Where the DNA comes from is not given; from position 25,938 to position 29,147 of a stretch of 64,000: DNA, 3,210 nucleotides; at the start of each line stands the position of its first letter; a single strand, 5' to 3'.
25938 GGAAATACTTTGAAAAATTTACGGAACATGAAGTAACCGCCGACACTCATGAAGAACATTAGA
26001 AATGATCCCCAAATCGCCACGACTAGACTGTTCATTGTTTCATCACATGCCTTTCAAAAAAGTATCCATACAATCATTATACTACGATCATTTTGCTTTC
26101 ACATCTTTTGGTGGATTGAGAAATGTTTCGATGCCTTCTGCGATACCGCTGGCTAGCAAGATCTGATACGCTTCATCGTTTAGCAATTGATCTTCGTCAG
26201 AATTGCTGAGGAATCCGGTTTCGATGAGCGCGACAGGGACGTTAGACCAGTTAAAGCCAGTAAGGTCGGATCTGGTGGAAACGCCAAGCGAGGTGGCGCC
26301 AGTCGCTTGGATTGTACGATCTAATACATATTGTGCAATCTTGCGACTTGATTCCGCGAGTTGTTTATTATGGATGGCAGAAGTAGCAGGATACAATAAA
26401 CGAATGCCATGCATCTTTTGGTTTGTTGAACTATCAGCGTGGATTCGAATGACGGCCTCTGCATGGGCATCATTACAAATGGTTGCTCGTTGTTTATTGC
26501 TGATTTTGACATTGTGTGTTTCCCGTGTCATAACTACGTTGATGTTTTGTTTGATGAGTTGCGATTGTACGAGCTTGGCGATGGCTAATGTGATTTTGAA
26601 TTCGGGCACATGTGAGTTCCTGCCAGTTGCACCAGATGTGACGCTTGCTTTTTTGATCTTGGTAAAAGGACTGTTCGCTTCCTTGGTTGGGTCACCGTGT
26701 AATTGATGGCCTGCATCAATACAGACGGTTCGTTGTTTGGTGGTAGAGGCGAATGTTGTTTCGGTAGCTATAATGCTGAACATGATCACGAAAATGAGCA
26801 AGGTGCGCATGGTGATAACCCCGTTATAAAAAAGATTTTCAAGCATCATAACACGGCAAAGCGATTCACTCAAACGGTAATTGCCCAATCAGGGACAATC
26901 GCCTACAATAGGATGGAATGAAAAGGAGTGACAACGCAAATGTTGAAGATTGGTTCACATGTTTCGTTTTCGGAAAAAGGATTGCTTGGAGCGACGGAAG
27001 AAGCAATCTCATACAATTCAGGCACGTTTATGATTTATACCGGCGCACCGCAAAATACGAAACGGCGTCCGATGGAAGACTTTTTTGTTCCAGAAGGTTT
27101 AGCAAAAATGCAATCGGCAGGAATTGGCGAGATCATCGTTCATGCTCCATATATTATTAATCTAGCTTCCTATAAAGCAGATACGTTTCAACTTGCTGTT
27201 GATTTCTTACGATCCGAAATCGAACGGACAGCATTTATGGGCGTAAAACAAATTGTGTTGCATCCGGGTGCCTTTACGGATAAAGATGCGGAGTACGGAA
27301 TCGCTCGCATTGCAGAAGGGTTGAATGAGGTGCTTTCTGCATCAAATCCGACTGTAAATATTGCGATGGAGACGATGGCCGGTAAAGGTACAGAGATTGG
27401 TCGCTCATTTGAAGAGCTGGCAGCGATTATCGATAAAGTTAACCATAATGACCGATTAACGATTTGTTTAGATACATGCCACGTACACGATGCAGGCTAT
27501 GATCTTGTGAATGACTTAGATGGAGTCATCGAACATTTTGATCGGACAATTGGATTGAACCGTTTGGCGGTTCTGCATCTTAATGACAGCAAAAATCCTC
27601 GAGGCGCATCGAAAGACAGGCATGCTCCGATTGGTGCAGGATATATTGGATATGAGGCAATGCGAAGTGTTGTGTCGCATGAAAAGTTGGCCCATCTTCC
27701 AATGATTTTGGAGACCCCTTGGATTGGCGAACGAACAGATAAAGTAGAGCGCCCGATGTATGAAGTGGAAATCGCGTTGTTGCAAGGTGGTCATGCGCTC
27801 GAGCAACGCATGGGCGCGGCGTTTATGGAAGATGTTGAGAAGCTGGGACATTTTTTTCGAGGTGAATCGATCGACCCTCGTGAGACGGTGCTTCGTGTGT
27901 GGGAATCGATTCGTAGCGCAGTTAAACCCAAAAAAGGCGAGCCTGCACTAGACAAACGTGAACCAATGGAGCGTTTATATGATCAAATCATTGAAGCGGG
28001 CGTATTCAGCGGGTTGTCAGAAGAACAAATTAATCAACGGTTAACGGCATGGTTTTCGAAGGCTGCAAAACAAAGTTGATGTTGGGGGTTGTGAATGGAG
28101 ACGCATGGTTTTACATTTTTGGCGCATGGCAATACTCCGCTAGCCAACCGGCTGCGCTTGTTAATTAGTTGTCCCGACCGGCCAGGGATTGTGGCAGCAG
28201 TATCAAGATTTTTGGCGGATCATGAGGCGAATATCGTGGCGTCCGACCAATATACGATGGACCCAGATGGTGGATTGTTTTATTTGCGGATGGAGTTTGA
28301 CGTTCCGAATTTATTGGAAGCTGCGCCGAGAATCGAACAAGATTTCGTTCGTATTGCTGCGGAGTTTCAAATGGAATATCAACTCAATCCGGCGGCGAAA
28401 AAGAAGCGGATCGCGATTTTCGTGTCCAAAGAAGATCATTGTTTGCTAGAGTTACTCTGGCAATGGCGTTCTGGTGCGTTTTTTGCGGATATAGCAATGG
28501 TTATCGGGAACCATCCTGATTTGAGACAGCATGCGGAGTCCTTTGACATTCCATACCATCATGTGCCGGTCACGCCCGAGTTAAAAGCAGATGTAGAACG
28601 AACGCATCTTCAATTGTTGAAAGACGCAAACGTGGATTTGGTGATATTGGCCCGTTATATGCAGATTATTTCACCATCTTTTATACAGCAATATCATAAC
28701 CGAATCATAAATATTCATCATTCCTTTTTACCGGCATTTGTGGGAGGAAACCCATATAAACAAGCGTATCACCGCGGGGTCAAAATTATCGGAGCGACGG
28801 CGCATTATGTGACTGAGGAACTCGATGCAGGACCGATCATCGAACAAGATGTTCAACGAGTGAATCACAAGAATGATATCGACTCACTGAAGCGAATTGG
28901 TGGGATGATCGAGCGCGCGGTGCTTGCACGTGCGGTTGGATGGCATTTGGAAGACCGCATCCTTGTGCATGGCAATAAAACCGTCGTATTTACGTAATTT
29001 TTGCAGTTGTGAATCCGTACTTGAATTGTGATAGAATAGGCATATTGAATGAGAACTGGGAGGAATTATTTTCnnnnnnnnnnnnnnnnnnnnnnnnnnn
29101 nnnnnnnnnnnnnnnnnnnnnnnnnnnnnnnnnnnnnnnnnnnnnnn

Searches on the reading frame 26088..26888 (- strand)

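Call 53: search_protein_families(library=pfam, proteins=[window:26088-26888:-], max_evalue=0.00001)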
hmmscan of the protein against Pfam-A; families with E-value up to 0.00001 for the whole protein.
window:26088-26888:- (266 aa): 1 family
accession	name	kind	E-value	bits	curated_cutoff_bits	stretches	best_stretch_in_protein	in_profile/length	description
PF01520.23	Amidase_3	-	4.4e-41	141.3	27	1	55-254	1-173/174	N-acetylmuramoyl-L-alanine amidase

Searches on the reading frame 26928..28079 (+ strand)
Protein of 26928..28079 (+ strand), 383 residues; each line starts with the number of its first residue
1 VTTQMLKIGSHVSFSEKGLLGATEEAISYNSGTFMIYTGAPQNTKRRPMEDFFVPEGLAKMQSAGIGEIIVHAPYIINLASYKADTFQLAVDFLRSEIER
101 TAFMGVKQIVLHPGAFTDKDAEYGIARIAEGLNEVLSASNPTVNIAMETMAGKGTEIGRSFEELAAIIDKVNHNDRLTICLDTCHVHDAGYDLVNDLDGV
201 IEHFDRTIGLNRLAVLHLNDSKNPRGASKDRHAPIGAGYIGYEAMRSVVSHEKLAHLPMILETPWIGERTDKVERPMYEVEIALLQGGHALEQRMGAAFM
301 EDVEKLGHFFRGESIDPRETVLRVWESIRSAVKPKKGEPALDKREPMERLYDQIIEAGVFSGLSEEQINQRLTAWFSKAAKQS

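Call 53: search_protein_families(library=pfam, proteins=[window:26928-28079:+], max_evalue=0.00001)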
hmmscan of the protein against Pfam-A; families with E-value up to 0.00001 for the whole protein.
window:26928-28079:+ (383 aa): 1 family
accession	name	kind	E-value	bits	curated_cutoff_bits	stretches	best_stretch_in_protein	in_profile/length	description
PF01261.30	AP_endonuc_2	-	9.8e-53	179.8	31.1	1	32-269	10-235/249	Xylose isomerase-like TIM barrel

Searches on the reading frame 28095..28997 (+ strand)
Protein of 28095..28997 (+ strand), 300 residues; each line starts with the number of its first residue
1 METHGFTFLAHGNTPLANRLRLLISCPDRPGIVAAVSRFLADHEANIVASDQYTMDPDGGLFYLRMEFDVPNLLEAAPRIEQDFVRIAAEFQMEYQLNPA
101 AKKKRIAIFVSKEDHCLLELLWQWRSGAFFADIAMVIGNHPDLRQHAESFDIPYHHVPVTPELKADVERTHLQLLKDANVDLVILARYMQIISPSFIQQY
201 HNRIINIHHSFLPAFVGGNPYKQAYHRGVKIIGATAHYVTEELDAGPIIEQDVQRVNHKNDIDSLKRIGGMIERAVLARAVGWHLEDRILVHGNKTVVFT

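Call 53: search_protein_families(library=pfam, proteins=[window:28095-28997:+], max_evalue=0.00001)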
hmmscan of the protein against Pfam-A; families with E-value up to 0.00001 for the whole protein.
window:28095-28997:+ (300 aa): 2 families
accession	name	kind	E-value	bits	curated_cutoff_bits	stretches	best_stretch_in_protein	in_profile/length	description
PF00551.24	Formyl_trans_N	-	8.1e-42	143.5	26.1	1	104-280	1-180/181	Formyl transferase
PF01842.31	ACT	-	1.1e-10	41.5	27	1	22-82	3-63/66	ACT domain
